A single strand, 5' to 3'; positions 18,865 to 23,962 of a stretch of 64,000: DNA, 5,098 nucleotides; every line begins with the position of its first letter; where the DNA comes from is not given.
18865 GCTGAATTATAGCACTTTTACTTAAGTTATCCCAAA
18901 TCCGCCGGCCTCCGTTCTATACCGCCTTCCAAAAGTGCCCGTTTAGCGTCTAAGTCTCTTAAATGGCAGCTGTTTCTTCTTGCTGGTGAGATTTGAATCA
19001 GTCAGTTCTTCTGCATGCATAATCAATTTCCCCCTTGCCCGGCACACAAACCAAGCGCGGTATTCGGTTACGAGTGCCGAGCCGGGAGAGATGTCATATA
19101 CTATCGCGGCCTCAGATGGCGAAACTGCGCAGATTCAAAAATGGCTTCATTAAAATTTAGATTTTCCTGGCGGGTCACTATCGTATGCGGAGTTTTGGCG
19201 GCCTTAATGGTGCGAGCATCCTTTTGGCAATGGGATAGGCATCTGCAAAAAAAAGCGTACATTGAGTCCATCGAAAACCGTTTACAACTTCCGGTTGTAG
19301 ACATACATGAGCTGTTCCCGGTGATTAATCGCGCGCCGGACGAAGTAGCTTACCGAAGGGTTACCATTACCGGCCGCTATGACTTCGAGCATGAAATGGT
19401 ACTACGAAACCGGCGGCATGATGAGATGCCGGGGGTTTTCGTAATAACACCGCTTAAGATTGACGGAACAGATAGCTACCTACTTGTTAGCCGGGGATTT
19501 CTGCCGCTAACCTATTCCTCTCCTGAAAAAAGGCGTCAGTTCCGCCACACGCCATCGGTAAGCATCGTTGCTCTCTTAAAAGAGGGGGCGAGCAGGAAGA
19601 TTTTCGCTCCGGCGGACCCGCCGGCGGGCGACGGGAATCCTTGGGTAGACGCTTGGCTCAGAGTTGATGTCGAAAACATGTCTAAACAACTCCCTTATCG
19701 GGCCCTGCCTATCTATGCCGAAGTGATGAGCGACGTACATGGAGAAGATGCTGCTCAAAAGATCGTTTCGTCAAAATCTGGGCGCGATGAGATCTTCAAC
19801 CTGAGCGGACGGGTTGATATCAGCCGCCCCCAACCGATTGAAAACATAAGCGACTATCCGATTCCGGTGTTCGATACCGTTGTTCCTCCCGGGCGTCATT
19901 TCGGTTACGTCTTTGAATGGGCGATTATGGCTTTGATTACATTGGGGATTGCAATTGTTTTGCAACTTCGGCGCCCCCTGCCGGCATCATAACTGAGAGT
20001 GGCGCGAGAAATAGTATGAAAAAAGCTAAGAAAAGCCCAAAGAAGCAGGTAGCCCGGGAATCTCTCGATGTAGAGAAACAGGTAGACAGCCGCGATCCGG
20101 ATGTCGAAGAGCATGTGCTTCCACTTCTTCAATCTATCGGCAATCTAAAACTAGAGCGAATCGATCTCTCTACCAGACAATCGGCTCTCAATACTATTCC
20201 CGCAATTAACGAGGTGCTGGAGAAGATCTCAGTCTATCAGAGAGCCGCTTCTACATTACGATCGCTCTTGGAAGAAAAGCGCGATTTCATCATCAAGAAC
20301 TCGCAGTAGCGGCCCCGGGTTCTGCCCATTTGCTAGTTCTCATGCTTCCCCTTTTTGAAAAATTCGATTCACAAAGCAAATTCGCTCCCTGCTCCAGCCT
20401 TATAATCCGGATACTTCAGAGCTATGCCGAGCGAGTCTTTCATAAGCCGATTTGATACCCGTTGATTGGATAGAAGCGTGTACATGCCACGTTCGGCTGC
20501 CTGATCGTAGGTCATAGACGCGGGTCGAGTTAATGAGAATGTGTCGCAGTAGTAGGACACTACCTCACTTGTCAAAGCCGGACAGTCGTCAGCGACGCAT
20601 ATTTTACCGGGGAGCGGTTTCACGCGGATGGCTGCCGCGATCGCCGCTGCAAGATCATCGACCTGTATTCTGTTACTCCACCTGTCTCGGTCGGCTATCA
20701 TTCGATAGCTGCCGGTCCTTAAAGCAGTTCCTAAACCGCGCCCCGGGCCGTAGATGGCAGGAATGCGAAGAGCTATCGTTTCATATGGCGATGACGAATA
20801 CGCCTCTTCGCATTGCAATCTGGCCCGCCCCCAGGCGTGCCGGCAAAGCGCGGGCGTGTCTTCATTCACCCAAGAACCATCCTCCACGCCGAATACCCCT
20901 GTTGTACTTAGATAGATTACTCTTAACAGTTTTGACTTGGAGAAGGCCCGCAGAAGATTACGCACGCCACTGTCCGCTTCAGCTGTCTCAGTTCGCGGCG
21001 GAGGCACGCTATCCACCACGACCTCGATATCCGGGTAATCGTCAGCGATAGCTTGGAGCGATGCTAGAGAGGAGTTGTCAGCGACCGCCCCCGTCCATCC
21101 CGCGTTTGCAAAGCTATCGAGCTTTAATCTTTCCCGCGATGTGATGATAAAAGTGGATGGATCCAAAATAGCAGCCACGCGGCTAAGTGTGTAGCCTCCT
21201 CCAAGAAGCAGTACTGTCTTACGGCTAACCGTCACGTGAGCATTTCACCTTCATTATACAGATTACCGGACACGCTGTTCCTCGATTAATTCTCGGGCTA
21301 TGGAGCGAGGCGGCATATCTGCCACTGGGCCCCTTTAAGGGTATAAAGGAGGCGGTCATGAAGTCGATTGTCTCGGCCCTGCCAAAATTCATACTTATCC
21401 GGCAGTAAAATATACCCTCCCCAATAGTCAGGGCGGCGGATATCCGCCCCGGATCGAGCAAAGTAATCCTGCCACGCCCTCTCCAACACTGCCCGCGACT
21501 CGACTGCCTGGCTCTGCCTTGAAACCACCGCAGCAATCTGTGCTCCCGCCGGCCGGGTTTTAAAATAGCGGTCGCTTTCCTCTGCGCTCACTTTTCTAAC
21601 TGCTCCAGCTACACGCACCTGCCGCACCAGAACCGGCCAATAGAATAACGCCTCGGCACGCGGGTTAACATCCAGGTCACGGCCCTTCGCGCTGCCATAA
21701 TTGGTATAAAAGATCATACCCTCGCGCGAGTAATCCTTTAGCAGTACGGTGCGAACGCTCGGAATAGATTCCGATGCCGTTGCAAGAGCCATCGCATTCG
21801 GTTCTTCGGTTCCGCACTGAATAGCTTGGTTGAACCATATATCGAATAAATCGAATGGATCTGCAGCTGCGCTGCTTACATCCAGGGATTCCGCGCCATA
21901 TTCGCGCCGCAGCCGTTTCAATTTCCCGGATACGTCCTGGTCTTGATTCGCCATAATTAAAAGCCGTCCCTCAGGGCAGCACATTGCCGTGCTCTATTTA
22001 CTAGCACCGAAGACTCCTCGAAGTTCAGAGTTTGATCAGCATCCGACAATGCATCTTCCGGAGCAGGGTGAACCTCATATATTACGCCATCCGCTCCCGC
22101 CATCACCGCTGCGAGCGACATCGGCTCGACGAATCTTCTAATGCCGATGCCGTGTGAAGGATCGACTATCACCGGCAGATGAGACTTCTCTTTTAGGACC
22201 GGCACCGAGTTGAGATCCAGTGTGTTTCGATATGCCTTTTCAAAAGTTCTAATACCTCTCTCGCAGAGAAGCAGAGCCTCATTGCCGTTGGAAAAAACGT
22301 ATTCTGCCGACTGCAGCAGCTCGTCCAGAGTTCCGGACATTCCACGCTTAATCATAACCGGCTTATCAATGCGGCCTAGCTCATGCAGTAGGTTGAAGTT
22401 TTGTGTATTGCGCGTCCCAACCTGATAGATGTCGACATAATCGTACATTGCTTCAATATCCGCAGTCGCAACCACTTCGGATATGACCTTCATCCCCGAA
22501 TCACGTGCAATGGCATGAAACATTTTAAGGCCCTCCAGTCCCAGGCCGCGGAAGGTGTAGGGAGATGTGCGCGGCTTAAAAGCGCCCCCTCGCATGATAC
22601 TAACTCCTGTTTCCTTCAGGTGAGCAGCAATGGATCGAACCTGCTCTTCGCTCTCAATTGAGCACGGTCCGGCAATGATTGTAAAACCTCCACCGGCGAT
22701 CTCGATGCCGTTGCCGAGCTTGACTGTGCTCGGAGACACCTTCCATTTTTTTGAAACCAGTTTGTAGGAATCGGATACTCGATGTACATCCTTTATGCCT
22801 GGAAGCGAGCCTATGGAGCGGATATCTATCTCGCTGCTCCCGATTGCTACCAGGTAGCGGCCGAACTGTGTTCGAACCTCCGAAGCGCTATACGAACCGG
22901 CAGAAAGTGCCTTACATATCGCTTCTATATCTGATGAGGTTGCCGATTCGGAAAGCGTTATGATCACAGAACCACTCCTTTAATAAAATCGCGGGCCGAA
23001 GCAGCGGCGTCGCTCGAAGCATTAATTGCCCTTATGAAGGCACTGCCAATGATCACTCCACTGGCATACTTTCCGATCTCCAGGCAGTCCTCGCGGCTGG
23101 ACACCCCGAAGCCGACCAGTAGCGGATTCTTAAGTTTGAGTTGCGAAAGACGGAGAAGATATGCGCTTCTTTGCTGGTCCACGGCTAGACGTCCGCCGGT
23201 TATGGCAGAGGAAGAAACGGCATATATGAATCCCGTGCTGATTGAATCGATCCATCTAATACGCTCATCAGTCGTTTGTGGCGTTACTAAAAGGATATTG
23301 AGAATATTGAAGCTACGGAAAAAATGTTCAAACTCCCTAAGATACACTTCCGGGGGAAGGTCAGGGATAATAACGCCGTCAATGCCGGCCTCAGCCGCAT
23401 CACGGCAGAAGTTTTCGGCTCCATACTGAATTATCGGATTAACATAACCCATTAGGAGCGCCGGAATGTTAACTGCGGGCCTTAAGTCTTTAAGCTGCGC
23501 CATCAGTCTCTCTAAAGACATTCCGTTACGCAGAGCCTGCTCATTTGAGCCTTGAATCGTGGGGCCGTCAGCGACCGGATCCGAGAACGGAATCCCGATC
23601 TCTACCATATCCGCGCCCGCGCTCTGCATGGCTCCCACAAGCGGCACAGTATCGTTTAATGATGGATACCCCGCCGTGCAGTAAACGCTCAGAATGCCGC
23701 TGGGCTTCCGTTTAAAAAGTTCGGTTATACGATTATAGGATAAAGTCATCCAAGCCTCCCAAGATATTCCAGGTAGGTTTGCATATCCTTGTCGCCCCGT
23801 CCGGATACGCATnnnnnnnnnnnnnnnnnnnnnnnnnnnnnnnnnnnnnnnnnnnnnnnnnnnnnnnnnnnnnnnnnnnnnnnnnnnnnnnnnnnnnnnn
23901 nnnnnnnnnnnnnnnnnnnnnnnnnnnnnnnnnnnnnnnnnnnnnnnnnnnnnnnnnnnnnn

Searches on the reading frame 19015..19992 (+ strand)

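Call 24: search_protein_families(library=pfam, proteins=[window:19015-19992:+], max_evalue=0.001)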
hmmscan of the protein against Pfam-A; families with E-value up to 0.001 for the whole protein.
window:19015-19992:+ (325 aa): 1 family
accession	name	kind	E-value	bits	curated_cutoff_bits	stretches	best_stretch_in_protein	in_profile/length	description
PF02104.20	SURF1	-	6.7e-35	121.7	23.4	1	61-307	3-205/205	SURF1 family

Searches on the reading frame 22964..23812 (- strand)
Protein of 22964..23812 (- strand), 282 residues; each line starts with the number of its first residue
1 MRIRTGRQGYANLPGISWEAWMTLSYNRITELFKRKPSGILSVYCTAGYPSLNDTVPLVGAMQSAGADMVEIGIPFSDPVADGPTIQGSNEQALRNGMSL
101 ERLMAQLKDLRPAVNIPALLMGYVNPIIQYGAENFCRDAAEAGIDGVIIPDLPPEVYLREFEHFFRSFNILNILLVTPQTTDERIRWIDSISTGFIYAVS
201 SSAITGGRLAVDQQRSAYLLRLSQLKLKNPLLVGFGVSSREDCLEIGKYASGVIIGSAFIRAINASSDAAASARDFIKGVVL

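Call 24: search_protein_families(library=pfam, proteins=[window:22964-23812:-], max_evalue=0.001)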
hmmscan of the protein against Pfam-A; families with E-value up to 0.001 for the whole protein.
window:22964-23812:- (282 aa): 1 family
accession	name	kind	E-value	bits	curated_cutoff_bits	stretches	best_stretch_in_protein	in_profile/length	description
PF00290.26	Trp_syntA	-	3.7e-71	239.5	27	1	39-270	10-240/259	Tryptophan synthase alpha chain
